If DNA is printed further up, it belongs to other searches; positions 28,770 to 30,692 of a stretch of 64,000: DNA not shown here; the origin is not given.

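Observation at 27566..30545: SAM-domain start and ~540-aa C-terminal ORF of unknown family spanning the gap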

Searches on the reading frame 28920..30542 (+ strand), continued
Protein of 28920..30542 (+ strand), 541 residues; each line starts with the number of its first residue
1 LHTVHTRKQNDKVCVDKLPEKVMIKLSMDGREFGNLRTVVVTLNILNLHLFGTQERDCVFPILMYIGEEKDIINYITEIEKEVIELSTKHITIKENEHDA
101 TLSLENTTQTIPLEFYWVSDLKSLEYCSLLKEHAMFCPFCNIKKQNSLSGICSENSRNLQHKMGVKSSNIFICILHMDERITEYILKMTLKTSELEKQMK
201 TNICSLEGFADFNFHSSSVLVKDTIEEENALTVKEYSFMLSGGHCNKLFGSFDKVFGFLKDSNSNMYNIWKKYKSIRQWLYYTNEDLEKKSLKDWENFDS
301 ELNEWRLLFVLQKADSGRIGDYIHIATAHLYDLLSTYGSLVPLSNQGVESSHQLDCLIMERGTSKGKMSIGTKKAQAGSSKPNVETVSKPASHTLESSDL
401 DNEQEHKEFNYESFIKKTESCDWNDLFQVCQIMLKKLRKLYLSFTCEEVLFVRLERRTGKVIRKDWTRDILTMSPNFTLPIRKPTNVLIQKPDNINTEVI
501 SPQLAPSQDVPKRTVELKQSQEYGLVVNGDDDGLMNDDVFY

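Call 33: search_solved_structures(query=A2, max_evalue=10, show_alignments=3)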
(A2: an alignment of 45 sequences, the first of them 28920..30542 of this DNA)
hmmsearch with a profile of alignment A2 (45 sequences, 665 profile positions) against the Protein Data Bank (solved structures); distinct sequences matched with E-value up to 10: 57.
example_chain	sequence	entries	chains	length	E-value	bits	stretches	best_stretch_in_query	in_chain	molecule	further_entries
6b40_A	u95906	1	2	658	6.6e-07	31.2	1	388-548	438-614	RAG1L,RAG1L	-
3jbw_A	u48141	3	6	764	8.2e-06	27.6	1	486-567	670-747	V(D)J recombination-activating protein 1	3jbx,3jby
6dbi_C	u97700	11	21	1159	1.9e-05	26.4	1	486-567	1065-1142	Recombination activating gene 1 - MBP chimera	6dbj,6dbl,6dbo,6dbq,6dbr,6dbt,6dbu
4wwx_B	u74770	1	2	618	2.5e-05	26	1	489-572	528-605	V(D)J recombination-activating protein 1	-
6v0v_A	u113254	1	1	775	2.6e-05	26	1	490-574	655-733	V(D)J recombination-activating protein 1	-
5zdz_A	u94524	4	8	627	2.8e-05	25.9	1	489-572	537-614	mouse RAG1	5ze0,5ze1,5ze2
6dbv_A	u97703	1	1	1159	2.9e-05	25.8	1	486-567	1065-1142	Recombination activating gene 1 - MBP chimera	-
6xnx_A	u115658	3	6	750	3.9e-05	25.4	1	488-572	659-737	V(D)J recombination-activating protein 1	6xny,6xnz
9lqo_A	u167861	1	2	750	3.9e-05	25.4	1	488-572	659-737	V(D)J recombination-activating protein 1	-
9lqv_A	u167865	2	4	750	3.9e-05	25.4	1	488-572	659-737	V(D)J recombination-activating protein 1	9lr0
9jpu_A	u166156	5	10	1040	3.9e-05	25.4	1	490-574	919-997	V(D)J recombination-activating protein 1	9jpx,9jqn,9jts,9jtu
6pqn_A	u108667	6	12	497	0.0024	19.5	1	265-558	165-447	Putative DNA-mediated transposase | DNA-mediated transposase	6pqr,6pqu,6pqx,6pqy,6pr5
6cij_A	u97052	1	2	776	0.0034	19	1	490-574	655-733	V(D)J recombination-activating protein 1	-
6cg0_A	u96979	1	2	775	0.0041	18.7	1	490-574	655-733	V(D)J recombination-activating protein 1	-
6cik_A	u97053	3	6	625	0.0045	18.6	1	489-572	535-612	V(D)J recombination-activating protein 1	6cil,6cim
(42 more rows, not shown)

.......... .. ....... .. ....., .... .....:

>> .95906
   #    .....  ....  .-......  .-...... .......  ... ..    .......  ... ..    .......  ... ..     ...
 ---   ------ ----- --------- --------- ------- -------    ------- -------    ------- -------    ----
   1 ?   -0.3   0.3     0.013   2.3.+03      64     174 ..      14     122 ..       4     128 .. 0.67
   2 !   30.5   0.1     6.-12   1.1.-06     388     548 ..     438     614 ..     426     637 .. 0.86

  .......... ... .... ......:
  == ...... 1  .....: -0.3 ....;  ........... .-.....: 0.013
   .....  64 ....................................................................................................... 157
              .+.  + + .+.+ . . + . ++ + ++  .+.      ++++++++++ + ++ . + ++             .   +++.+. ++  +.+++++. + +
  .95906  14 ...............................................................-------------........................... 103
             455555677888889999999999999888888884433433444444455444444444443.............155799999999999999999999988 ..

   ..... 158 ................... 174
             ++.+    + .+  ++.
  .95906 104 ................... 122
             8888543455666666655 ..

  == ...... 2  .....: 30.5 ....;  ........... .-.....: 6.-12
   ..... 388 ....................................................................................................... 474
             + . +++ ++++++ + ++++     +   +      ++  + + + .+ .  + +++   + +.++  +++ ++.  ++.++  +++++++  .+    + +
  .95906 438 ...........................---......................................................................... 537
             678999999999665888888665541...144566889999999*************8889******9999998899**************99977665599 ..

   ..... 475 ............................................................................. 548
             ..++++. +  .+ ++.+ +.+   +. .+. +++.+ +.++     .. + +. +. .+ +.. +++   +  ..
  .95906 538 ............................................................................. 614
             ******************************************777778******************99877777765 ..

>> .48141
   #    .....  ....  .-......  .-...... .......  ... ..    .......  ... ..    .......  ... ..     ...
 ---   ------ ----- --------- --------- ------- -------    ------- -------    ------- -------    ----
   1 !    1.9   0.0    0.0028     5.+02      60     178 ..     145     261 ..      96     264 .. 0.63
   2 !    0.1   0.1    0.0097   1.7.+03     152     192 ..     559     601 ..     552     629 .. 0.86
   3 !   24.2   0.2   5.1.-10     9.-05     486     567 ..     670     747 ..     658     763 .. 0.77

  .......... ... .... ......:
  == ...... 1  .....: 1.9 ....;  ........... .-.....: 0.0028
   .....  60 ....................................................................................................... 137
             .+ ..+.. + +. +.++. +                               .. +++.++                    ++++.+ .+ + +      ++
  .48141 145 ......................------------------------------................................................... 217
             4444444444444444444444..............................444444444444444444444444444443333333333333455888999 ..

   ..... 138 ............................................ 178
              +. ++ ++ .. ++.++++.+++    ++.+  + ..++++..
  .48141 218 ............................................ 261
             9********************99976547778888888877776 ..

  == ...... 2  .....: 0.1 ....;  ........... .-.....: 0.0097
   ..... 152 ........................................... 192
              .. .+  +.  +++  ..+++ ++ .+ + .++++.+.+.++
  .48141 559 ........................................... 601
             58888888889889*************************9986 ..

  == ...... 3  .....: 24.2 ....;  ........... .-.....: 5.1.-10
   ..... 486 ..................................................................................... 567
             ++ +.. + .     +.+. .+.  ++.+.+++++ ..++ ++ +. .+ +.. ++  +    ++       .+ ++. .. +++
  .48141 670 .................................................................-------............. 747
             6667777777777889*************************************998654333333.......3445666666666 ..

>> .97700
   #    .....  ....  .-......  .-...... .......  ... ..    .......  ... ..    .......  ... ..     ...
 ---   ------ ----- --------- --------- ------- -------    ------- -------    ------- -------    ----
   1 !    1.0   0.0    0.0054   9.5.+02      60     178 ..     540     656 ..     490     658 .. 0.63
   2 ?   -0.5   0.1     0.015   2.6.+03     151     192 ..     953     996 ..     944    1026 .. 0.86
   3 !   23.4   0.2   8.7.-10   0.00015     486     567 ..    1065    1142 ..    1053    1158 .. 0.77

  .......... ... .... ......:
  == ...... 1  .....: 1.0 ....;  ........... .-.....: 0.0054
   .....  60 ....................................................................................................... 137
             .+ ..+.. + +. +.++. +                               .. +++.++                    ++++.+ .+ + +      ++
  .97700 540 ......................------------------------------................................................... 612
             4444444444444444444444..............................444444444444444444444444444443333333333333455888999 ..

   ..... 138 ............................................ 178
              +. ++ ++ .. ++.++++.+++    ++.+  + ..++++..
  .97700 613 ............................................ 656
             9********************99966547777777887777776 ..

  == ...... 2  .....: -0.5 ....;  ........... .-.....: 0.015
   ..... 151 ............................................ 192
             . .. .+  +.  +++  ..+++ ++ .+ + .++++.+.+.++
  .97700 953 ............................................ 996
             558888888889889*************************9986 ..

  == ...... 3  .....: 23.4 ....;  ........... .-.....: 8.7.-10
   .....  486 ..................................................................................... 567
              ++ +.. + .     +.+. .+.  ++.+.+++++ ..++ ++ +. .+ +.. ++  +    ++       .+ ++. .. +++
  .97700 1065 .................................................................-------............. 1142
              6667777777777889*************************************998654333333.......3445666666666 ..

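Call 34: find_homologous_proteins(query=A2, max_evalue=0.001)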
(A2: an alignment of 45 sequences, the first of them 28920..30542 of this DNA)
Query A2 (45 sequences) (541 aa, profile of the alignment): 7 proteins with E <= 0.001 among 8000 candidates.
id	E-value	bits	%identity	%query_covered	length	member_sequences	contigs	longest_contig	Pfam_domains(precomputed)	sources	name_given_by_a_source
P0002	1.0e-161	558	39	97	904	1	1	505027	-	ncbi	ncbi:hypothetical protein ABK040_003778 [Willaertia magna]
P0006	2.7e-161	556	47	85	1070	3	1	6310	-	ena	-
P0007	7.8e-160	552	45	87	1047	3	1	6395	-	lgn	-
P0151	1.6e-134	468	46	88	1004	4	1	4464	-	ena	-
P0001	2.0e-76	276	100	70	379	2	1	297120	-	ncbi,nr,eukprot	ncbi:predicted protein [Naegleria gruberi]|nr:uncharacterized protein NAEGRDRAFT_73321 [Naegleria gr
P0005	4.8e-68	248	47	33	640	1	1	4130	-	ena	-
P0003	7.0e-50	188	45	54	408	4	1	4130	-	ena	-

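Call 35: list_cluster_members(proteins=[P0009, P0010, P0011, P0012, P0013, P0014, P0015, P0016, P0017, P0019])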
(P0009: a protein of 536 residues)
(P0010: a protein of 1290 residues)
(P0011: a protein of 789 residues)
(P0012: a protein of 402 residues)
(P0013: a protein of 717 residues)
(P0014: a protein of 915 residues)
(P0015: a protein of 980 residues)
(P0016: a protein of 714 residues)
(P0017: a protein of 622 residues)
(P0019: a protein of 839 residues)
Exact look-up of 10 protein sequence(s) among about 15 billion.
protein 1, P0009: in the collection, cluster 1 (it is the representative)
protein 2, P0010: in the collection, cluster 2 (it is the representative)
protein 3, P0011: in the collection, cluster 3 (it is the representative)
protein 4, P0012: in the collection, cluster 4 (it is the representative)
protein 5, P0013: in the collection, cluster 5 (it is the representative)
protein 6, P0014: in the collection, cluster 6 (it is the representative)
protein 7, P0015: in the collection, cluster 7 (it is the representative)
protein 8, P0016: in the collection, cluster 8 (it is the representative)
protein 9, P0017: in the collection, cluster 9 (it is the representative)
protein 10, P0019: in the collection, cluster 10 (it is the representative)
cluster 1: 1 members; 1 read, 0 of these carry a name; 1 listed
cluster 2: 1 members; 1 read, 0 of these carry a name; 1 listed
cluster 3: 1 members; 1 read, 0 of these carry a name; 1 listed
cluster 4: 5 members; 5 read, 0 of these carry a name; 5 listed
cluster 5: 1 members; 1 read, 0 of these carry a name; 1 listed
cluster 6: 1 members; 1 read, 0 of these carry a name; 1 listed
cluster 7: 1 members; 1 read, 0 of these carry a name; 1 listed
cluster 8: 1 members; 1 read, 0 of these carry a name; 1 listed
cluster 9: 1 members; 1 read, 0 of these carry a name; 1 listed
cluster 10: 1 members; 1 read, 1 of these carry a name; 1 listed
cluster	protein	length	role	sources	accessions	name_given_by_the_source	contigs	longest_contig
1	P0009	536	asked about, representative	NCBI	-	-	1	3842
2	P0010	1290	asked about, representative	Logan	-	-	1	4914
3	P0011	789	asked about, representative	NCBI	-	-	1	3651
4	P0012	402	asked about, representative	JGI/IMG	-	-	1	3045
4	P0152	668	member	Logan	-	-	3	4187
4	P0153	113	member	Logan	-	-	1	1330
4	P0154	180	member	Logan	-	-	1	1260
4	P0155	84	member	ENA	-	-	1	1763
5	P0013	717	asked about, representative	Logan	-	-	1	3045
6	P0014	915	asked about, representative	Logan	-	-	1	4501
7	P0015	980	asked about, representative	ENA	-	-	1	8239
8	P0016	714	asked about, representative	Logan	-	-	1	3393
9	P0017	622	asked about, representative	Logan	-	-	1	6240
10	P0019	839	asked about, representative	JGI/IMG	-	hypothetical protein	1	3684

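Call 38: find_encoding_contigs(protein=P0006, flank=10000, max_places=3)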
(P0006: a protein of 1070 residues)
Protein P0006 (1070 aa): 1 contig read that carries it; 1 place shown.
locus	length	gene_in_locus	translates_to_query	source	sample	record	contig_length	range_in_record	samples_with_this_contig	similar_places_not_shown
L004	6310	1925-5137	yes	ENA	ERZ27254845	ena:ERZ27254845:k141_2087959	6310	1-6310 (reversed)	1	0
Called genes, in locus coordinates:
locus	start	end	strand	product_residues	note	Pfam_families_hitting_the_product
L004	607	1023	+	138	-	-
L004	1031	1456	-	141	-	-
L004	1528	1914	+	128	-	PF00125:Histone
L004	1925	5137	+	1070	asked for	-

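Call 39: find_encoding_contigs(protein=P0007, flank=10000, max_places=3)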
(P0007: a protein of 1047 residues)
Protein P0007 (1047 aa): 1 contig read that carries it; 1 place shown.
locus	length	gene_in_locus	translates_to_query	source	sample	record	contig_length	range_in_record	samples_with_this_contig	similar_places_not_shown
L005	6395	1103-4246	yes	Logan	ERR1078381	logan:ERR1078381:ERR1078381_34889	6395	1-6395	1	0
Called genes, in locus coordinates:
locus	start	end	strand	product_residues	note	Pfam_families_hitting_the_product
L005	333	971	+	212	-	-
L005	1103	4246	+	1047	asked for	-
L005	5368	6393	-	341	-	?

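Call 40: find_encoding_contigs(protein=P0151, flank=10000, max_places=3)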
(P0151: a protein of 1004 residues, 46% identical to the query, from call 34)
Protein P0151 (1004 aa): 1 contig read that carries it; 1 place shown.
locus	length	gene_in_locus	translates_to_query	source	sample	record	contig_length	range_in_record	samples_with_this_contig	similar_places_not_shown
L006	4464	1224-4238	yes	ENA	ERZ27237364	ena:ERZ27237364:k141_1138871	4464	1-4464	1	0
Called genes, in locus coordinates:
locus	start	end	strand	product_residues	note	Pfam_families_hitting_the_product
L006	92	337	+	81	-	-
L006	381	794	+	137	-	-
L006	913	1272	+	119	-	-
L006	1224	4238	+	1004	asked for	-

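Call 43: find_encoding_contigs(protein=P0015, flank=10000, max_places=3)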
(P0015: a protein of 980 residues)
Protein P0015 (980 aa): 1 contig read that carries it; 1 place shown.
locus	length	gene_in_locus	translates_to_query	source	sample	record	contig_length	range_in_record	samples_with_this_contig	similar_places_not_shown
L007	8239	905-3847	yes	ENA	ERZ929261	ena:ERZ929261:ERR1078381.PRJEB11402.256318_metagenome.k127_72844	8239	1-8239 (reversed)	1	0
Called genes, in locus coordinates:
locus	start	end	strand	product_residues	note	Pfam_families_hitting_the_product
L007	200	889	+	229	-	-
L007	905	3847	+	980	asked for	-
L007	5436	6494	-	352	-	-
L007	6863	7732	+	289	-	-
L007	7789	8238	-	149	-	?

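Call 44: predict_structure(alignment_id=A2)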
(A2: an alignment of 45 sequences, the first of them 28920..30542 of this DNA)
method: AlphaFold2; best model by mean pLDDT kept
length: 541 residues; sequences in the alignment: 45
mean_pLDDT: 77.7   pTM: 0.75
mean pLDDT of the five models: 77.7, 76.2, 76.1, 75.1, 75.0
residues with pLDDT >= 90: 290; 70-90: 72; 50-70: 66; < 50: 113
segments of 3 or more residues with pLDDT < 50: 1-14, 368-374, 391-396, 398-400, 454-460, 474-541
pLDDT, mean of each block of 10 residues (from residue 1): 35 60 97 91 93 94 95 93 94 68 63 97 97 95 92 88 97 98 97 96 97 91 59 88 97 98 97 98 98 98 97 89 97 97 96 92 61 53 50 48 58 81 89 91 74 47 59 48 41 38 35 32 30 36 34
secondary structure, 60 per line:
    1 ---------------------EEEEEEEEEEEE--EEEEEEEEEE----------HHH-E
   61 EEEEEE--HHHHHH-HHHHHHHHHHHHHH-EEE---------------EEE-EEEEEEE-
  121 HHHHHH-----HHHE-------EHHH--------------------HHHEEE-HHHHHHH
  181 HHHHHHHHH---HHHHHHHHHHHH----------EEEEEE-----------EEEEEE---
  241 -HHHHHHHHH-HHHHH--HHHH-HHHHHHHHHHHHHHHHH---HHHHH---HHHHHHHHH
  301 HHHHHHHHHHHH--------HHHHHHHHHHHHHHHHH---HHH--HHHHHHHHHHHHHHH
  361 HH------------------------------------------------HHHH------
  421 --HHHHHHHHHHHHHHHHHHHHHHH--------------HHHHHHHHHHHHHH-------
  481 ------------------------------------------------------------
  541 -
elements in order: E22-33 E36-45 E60-66 H69-74 H76-89 E91-93 E109-111 E113-119 H121-126 E170-172 H174-189 H193-204 E215-220 E232-237 H242-250 H252-256 H259-262 H264-280 H284-288 H292-312 H321-337 H346-362 H411-414 H423-445 H460-473

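Call 48: fold_search(model_id=the predicted structure, library=pdb)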
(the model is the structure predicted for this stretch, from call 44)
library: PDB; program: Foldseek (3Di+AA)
matches with E <= 10: 323; with E <= 0.001: 40
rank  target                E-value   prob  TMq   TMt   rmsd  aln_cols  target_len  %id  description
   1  6cg0_C                1.2e-09  1.00  0.45  0.40   7.2       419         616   13  Cryo-EM structure of mouse RAG1/2 HFC complex (3.17 A) (released 2018-04-25)
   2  6oes_A                1.4e-09  1.00  0.44  0.43   6.9       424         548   12  Cryo-EM structure of mouse RAG1/2 STC complex (without NBD domain) (released 2020-01-22)
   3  6xnx_C                1.4e-09  1.00  0.45  0.45   6.9       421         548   13  Structure of RAG1 (R848M/E649V)-RAG2-DNA Strand Transfer Complex (Dynamic-Form) (released 2020-08-26)
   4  9jpu_A                1.5e-09  1.00  0.47  0.46   5.7       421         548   12  CryoEM structure of mouse RAG SEC-PHD (released 2025-07-23)
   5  6dbo_A                1.8e-09  1.00  0.42  0.42   8.8       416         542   13  Cryo-EM structure of RAG in complex with 12-RSS and 23-RSS substrate DNAs (released 2018-08-01)
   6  4wwx_E                2.0e-09  1.00  0.46  0.42   6.9       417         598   12  Crystal structure of the core RAG1/2 recombinase (released 2015-02-25)
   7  6oes_C                2.2e-09  1.00  0.46  0.46   6.6       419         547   11  Cryo-EM structure of mouse RAG1/2 STC complex (without NBD domain) (released 2020-01-22)
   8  6dbv_A                2.5e-09  1.00  0.47  0.41   6.9       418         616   11  Cryo-EM structure of RAG in complex with 12-RSS and 23-RSS substrate DNAs (released 2018-08-01)
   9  6oeo_C                2.5e-09  1.00  0.43  0.38   9.1       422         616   14  Cryo-EM structure of mouse RAG1/2 NFC complex (DNA1) (released 2020-01-29)
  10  6cg0_A                2.6e-09  1.00  0.47  0.41   6.7       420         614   12  Cryo-EM structure of mouse RAG1/2 HFC complex (3.17 A) (released 2018-04-25)
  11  6oet_A                3.3e-09  1.00  0.45  0.40   5.5       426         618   12  Cryo-EM structure of mouse RAG1/2 STC complex (released 2020-01-22)
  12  5zdz_A                3.5e-09  1.00  0.46  0.41   5.8       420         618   13  Hairpin Forming Complex, RAG1/2-Nicked 12RSS/23RSS complex in Ca2+ (released 2018-04-25)
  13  9jpu_C                5.6e-09  1.00  0.44  0.43   8.1       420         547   13  CryoEM structure of mouse RAG SEC-PHD (released 2025-07-23)
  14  6xnx_A                5.9e-09  1.00  0.47  0.46   5.3       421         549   12  Structure of RAG1 (R848M/E649V)-RAG2-DNA Strand Transfer Complex (Dynamic-Form) (released 2020-08-26)
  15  4wwx_B                7.0e-09  1.00  0.46  0.41   7.4       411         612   13  Crystal structure of the core RAG1/2 recombinase (released 2015-02-25)
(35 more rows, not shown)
